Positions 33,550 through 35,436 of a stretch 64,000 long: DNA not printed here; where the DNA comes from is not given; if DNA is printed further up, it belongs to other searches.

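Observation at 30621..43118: Six-gene island: five P-loop/STAND NTPases wrapped around a radical SAM/SPASM enzyme, a candidate undescribed NTPase-rSAM conflict or signalling system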

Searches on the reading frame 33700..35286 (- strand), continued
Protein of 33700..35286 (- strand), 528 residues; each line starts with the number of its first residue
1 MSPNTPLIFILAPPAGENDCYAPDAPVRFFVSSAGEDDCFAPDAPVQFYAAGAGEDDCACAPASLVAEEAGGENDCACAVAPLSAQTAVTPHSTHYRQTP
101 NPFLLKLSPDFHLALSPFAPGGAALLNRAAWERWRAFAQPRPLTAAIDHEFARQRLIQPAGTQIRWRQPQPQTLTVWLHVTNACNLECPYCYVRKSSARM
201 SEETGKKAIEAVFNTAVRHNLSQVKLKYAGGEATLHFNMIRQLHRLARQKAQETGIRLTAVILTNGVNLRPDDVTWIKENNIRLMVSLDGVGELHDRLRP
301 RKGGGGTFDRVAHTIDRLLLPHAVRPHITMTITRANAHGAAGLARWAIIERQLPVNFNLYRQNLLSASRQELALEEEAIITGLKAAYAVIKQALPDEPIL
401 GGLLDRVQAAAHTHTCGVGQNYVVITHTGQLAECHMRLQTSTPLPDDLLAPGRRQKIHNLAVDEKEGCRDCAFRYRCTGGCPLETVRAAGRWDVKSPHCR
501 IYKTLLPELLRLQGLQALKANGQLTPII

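Call 43: fold_search(model_id=the predicted structure, library=pdb)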
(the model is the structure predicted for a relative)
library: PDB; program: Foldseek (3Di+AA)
matches with E <= 10: 1727; with E <= 0.001: 75
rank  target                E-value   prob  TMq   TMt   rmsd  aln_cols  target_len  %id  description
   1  5why_B                1.0e-13  1.00  0.55  0.67   7.1       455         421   17  Structural Insights into Thioether Bond Formation in the Biosynthesis of Sactipeptides (released 2017-07-26)
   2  4k37_A                1.1e-12  1.00  0.53  0.74   4.0       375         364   18  Native anSMEcpe with bound AdoMet (released 2013-05-08)
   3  5why_A                1.9e-12  1.00  0.54  0.67   7.5       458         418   17  Structural Insights into Thioether Bond Formation in the Biosynthesis of Sactipeptides (released 2017-07-26)
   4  4k39_A                2.5e-12  1.00  0.53  0.74   4.2       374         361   19  Native anSMEcpe with bound AdoMet and Cp18Cys peptide (released 2013-05-08)
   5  4k36_B                2.5e-12  1.00  0.52  0.73   4.5       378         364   17  His6 tagged anSMEcpe with bound AdoMet (released 2013-05-08)
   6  8vpo                  1.1e-11  1.00  0.54  0.63   5.7       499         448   14  X-Ray Crystal Structure of TigE from Paramaledivibacter caminithermalis (released 2024-02-07)
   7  4k37_B                1.4e-11  1.00  0.53  0.73   4.2       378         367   17  Native anSMEcpe with bound AdoMet (released 2013-05-08)
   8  9gm3_C                2.2e-11  1.00  0.54  0.74   4.3       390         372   19  Crystal structure of the complex formed between the radical SAM protein ChlB and the leader region of its precursor su (released 2025-06-25)
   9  4k38_A                2.2e-11  1.00  0.53  0.73   4.1       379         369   17  Native anSMEcpe with bound AdoMet and Kp18Cys peptide (released 2013-05-08)
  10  9gmc_A                2.7e-11  1.00  0.55  0.75   4.3       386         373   19  Crystal structure of the complex formed between the radical SAM protein ChlB and the R3A mutant of ChlA (released 2025-06-25)
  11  9gmc_C                3.2e-11  1.00  0.54  0.74   4.5       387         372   19  Crystal structure of the complex formed between the radical SAM protein ChlB and the R3A mutant of ChlA (released 2025-06-25)
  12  4k36_A                3.2e-11  1.00  0.53  0.72   4.7       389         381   17  His6 tagged anSMEcpe with bound AdoMet (released 2013-05-08)
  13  5wgg_A                4.0e-11  1.00  0.50  0.60   5.3       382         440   19  Structural Insights into Thioether Bond Formation in the Biosynthesis of Sactipeptides (released 2017-07-26)
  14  4k39_B                4.4e-11  1.00  0.51  0.72   4.3       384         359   18  Native anSMEcpe with bound AdoMet and Cp18Cys peptide (released 2013-05-08)
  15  4k38_B                4.7e-11  1.00  0.52  0.73   4.5       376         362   17  Native anSMEcpe with bound AdoMet and Kp18Cys peptide (released 2013-05-08)
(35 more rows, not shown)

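Call 51: search_protein_families(library=pfam, alignment_id=A3, max_evalue=0.001)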
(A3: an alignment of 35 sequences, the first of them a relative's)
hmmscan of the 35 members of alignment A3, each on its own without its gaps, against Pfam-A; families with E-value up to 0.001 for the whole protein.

A. member 1, L023:277-2595:+ (772 aa): 2 families
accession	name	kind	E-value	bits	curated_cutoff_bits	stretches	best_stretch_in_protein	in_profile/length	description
PF13401.12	AAA_22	-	0.00013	22.7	27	1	472-530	4-61/130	AAA domain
PF13191.12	AAA_16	-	0.00093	20.2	32.6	0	473-534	23-85/167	AAA ATPase domain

B. families by the number of members that match (of 35 scanned): 22 families
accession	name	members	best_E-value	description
PF13401.12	AAA_22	13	2.8e-12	AAA domain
PF13191.12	AAA_16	10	1e-06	AAA ATPase domain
PF19960.5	EAD7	6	7.1e-22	Effector-associated domain 7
PF24883.2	NPHP3_N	5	3.1e-06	Nephrocystin 3, N-terminal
PF13676.11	TIR_2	3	4.6e-27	TIR domain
PF13365.12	Trypsin_2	3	1.1e-11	Trypsin-like peptidase domain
PF24389.1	ORC-CDC6-like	3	7.1e-07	ORC-CDC6-like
PF01582.25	TIR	2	2e-06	TIR domain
PF05729.18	NACHT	2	5.5e-05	NACHT domain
PF01637.24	ATPase_2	2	0.00013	ATPase domain predominantly from Archaea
PF01048.26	PNP_UDP_1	1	1.9e-19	Phosphorylase superfamily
PF04326.19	SLFN_AlbA_2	1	1.9e-17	Schlafen, AlbA_2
PF08357.16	SEFIR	1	8.5e-13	SEFIR domain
PF12770.12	CHAT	1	1e-05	CHAT domain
PF20703.3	nSTAND1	1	2.2e-05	Novel STAND NTPase 1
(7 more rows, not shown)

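Call 52: search_protein_families(library=pfam, proteins=[L009:406-2601:+, L018:521-2662:+, L021:6994-9222:+, L024:2328-4604:+, L026:6681-9893:+, L031:31-2121:+, L046:339-2555:+, L049:456-2609:+, L051:50-2320:+, L053:891-2873:+], max_evalue=0.001)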
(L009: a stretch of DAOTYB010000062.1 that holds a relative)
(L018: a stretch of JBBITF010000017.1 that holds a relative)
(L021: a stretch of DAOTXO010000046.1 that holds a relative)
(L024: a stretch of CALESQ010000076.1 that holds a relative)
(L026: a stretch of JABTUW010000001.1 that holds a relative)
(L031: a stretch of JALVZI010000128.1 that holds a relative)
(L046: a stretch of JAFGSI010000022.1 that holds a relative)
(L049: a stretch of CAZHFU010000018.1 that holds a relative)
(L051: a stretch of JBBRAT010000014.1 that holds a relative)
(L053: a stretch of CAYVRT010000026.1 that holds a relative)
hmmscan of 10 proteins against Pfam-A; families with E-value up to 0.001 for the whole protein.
L009:406-2601:+ (731 aa): 1 family
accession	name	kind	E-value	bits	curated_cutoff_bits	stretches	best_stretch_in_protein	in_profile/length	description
PF13401.12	AAA_22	-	0.00089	20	27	0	443-521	9-81/130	AAA domain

L018:521-2662:+ (713 aa): 2 families
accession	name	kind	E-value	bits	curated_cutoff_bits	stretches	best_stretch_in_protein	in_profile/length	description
PF13191.12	AAA_16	-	0.00011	23.2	32.6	1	422-586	25-139/167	AAA ATPase domain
PF13401.12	AAA_22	-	0.00035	21.3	27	0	421-475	5-60/130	AAA domain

L021:6994-9222:+ (742 aa): 0 families

L024:2328-4604:+ (758 aa): 1 family
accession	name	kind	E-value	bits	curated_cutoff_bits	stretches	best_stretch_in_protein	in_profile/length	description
PF13191.12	AAA_16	-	0.00088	20.2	32.6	0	456-557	20-104/167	AAA ATPase domain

L026:6681-9893:+ (1070 aa): 8 families
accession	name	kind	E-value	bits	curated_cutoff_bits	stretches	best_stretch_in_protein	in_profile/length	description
PF13401.12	AAA_22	-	2.8e-12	47.5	27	1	320-437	8-101/130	AAA domain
PF25199.1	nSTAND_NTPase5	-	3.4e-05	24.2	34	0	310-354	34-77/145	Novel STAND NTPase 5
PF05729.18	NACHT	-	5.5e-05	23.5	26.7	0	325-475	8-151/167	NACHT domain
PF13245.12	AAA_19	-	6.7e-05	23.5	25.1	0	679-696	13-30/134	AAA domain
PF01637.24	ATPase_2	-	0.00013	22.3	33.2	1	296-443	1-142/225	ATPase domain predominantly from Archaea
PF00486.34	Trans_reg_C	-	0.00017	22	26.2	1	1028-1063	41-76/77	Transcriptional regulatory protein, C terminal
PF13191.12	AAA_16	-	0.00027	21.9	32.6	0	673-720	20-66/167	AAA ATPase domain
PF13521.12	AAA_28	-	0.001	19.8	27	0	680-700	2-22/164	AAA domain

L031:31-2121:+ (696 aa): 1 family
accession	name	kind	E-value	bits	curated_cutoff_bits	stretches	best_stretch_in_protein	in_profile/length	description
PF24389.1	ORC-CDC6-like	-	3.2e-05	23.3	27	1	395-544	26-175/571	ORC-CDC6-like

L046:339-2555:+ (738 aa): 0 families

L049:456-2609:+ (717 aa): 2 families
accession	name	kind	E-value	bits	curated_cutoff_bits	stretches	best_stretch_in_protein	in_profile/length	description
PF13191.12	AAA_16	-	0.00054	20.9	32.6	0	422-489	21-85/167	AAA ATPase domain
PF20720.3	nSTAND3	-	0.00098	19.3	27.2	0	413-449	5-41/155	Novel STAND NTPase 3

L051:50-2320:+ (756 aa): 0 families

L053:891-2873:+ (660 aa): 0 families

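Call 53: search_protein_families(library=pfam, proteins=[L054:2690-4855:+, L055:578-2713:+, L060:2649-4919:+, L065:74-2113:+, L069:1855-3630:+, L070:58-1842:+, L040:74-2023:+, L034:17-1717:+, L025:949-2631:+, L043:3281-4900:+], max_evalue=0.001)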
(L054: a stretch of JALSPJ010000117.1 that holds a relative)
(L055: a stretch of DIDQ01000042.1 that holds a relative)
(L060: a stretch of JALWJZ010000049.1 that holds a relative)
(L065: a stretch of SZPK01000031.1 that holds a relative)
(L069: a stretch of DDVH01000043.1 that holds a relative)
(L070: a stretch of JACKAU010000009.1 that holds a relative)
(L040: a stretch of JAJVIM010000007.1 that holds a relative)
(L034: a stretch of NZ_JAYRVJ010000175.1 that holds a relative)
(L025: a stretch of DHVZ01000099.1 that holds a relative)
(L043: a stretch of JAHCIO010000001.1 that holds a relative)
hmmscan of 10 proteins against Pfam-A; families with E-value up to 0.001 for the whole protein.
L054:2690-4855:+ (721 aa): 0 families

L055:578-2713:+ (711 aa): 1 family
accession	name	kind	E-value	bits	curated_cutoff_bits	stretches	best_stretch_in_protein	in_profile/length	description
PF13191.12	AAA_16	-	1.9e-05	25.7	32.6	1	422-519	22-104/167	AAA ATPase domain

L060:2649-4919:+ (756 aa): 0 families

L065:74-2113:+ (679 aa): 0 families

L069:1855-3630:+ (591 aa): 2 families
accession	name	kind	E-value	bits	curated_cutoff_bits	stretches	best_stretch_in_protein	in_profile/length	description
PF04326.19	SLFN_AlbA_2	-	1.9e-17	64.3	25.3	1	441-577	1-117/118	Schlafen, AlbA_2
PF24389.1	ORC-CDC6-like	-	7.1e-07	28.8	27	0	29-155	9-129/571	ORC-CDC6-like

L070:58-1842:+ (594 aa): 1 family
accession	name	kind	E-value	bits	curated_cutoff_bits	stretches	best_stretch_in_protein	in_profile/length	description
PF24389.1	ORC-CDC6-like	-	0.00076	18.8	27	0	246-328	1-86/571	ORC-CDC6-like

L040:74-2023:+ (649 aa): 2 families
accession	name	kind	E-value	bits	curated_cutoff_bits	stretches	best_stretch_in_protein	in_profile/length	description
PF13365.12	Trypsin_2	-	1.1e-11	46.1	27.6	1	21-172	1-144/144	Trypsin-like peptidase domain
PF00089.32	Trypsin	-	0.00011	22.5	20.6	0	21-97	27-113/220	Trypsin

L034:17-1717:+ (566 aa): 0 families

L025:949-2631:+ (560 aa): 2 families
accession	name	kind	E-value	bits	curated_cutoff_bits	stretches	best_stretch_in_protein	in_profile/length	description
PF13676.11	TIR_2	-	4.6e-27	95.3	28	1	28-148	1-118/122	TIR domain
PF01582.25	TIR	-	0.00028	21.2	21.3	1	38-117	16-94/179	TIR domain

L043:3281-4900:+ (539 aa): 2 families
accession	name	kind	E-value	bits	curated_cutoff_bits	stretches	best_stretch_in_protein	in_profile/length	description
PF13401.12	AAA_22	-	5.7e-05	23.9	27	0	203-267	4-64/130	AAA domain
PF24883.2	NPHP3_N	-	0.0004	21.1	24.8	0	208-275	26-96/164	Nephrocystin 3, N-terminal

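Call 55: search_protein_families(library=pfam, proteins=[L006:4977-6521:+, L005:4805-6433:+, L011:4918-6447:+, L033:4871-6520:+, L030:4368-5963:+, L057:3648-5180:+, L008:690-2228:+, L026:2130-3638:+, L006:737-1279:-, L006:1355-2017:-], max_evalue=0.001)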
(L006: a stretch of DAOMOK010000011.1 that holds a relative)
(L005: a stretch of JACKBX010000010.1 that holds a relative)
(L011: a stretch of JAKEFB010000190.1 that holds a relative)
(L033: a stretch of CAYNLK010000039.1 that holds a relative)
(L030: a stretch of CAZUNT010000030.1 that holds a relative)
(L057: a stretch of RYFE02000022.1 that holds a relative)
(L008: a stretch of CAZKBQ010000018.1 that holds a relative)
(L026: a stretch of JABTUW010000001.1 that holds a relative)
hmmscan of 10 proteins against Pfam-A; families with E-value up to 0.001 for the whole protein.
L006:4977-6521:+ (514 aa): 3 families
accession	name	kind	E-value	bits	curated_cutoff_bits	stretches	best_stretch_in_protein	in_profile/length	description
PF19960.5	EAD7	-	7.1e-22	77.4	32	1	447-508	1-62/62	Effector-associated domain 7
PF13401.12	AAA_22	-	6e-05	23.8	27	1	41-186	3-121/130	AAA domain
PF13191.12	AAA_16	-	0.00013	23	32.6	1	30-170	11-155/167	AAA ATPase domain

L005:4805-6433:+ (542 aa): 2 families
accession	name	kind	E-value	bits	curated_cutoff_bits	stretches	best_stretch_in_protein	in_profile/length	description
PF19960.5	EAD7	-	2.3e-08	34.1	32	1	474-531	1-59/62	Effector-associated domain 7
PF24883.2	NPHP3_N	-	0.00037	21.2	24.8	0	42-162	13-136/164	Nephrocystin 3, N-terminal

L011:4918-6447:+ (509 aa): 2 families
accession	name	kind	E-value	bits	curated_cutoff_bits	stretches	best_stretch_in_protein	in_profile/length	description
PF19960.5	EAD7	-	1.5e-17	63.6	32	1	442-503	1-62/62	Effector-associated domain 7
PF13191.12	AAA_16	-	0.00038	21.4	32.6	0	18-156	3-149/167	AAA ATPase domain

L033:4871-6520:+ (549 aa): 8 families
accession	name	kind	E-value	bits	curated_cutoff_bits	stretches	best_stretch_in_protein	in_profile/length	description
PF13676.11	TIR_2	-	1.2e-26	94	28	1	415-530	2-113/122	TIR domain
PF13191.12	AAA_16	-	1e-06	29.8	32.6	1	31-165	2-154/167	AAA ATPase domain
PF01582.25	TIR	-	2e-06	28.1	21.3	1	424-511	16-99/179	TIR domain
PF24883.2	NPHP3_N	-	3.1e-06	27.9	24.8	1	43-184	14-164/164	Nephrocystin 3, N-terminal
PF13401.12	AAA_22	-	1.8e-05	25.5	27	1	56-164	9-105/130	AAA domain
PF20703.3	nSTAND1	-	2.2e-05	24.7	27.1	1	27-187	12-163/379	Novel STAND NTPase 1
PF00004.35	AAA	-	0.00021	22.2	21.2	1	56-197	2-121/131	ATPase family associated with various cellular activities (AAA)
PF05729.18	NACHT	-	0.00095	19.5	26.7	0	61-212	9-156/167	NACHT domain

L030:4368-5963:+ (531 aa): 3 families
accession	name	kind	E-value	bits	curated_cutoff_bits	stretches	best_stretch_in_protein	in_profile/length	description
PF19960.5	EAD7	-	1.3e-11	44.6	32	1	8-72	1-62/62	Effector-associated domain 7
PF24883.2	NPHP3_N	-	9.8e-06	26.3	24.8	1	200-345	9-162/164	Nephrocystin 3, N-terminal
PF13401.12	AAA_22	-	0.00014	22.6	27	1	219-322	10-99/130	AAA domain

L057:3648-5180:+ (510 aa): 0 families

L008:690-2228:+ (512 aa): 0 families

L026:2130-3638:+ (502 aa): 2 families
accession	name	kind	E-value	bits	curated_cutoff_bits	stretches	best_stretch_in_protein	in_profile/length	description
PF01048.26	PNP_UDP_1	-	1.9e-19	70.5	25.1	1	119-388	1-208/233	Phosphorylase superfamily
PF19960.5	EAD7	-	4.7e-07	29.9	32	1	9-74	1-62/62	Effector-associated domain 7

L006:737-1279:- (180 aa): 10 families
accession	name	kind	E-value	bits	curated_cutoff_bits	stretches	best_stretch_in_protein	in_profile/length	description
PF13424.12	TPR_12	-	1.6e-18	67.1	30.1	2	45-116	2-75/77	Tetratricopeptide repeat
PF14938.12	SNAP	-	1.8e-11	44.5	25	2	59-150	87-179/282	Soluble NSF attachment protein, SNAP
PF07719.23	TPR_2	-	8.6e-11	41.5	27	0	13-35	8-30/34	Tetratricopeptide repeat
PF00515.34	TPR_1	-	1.5e-09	37.7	27.8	0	13-33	8-28/34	Tetratricopeptide repeat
PF13181.12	TPR_8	-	8.5e-09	35.3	25.7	0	13-34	8-29/34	Tetratricopeptide repeat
PF13432.12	TPR_16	-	1.5e-07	32.2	32.7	1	12-72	3-57/65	Tetratricopeptide repeat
PF13428.12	TPR_14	-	0.00025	21.8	23.5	0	12-36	7-31/44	Tetratricopeptide repeat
PF13414.12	TPR_11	-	0.00026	21.1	26.8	0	13-34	1-22/42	TPR repeat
PF13374.12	TPR_10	-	0.00036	20.9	27.5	0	13-38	9-34/42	Tetratricopeptide repeat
PF13176.12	TPR_7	-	0.00069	20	27.9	0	18-40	11-33/36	Tetratricopeptide repeat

L006:1355-2017:- (220 aa): 2 families
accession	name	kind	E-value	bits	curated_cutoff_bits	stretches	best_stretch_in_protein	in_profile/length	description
PF13560.12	HTH_31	-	2.8e-16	60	27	2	95-147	2-55/64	Helix-turn-helix domain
PF01381.28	HTH_3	-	6.6e-15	55.3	23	2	101-152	3-54/55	Helix-turn-helix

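Call 56: find_related_loci(query=A1, collection=viral_contigs, flank=8000)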
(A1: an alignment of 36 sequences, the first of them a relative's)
Query A1 (528 aa) in viral_contigs; peptide patterns used: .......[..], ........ (x = any residue, [..] = any of these).
1 stretches matched a pattern, but none encodes a relative of the query by tblastn (E <= 1e-3).
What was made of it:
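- Tried and rejected: No relative of R was found (call 56).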

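Call 57: find_encoding_contigs(protein=P0001, flank=1000, max_places=2)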
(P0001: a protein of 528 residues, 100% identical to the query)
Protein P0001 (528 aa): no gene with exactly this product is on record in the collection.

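Call 72: predict_structure(alignment_id=A4)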
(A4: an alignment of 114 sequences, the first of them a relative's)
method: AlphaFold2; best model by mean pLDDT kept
length: 496 residues; sequences in the alignment: 114
mean_pLDDT: 83.1   pTM: 0.87
mean pLDDT of the five models: 83.1, 82.3, 81.6, 81.5, 80.5
residues with pLDDT >= 90: 280; 70-90: 113; 50-70: 67; < 50: 36
segments of 3 or more residues with pLDDT < 50: 20-24, 32-57
pLDDT, mean of each block of 10 residues (from residue 1): 87 59 50 42 32 49 91 97 83 98 97 94 90 77 87 53 82 98 95 86 91 98 95 92 96 95 85 89 98 95 95 98 90 78 93 98 92 62 61 93 82 93 84 75 74 59 69 92 96 93
secondary structure, 60 per line:
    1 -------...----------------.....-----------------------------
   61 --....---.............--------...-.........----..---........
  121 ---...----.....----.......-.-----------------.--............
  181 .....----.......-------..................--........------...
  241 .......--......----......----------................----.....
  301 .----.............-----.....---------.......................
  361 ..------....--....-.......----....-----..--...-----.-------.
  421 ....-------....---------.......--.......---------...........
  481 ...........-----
elements in order: E8-10 E27-31 E63-66 E70-74 E78-82 E91-93 H95-103 H113-120 E124-126 E131-135 E140-146 H169-185 E190-196 H204-221 E224-231 H238-247 E250-255 H260-265 H276-291 E296-301 H306-318 E324-328 H338-362 H369-372 H375-378 E391-394 H420-424 H445-451 H454-460 H470-491
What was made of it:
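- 35032..35286 (-): N-terminal tail of R (aa 1-85): a leader-like strand (PLIFIL) followed by four acidic Asp-Cys repeats (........, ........, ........, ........). A canonical homologue gives the same picture (call 72).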
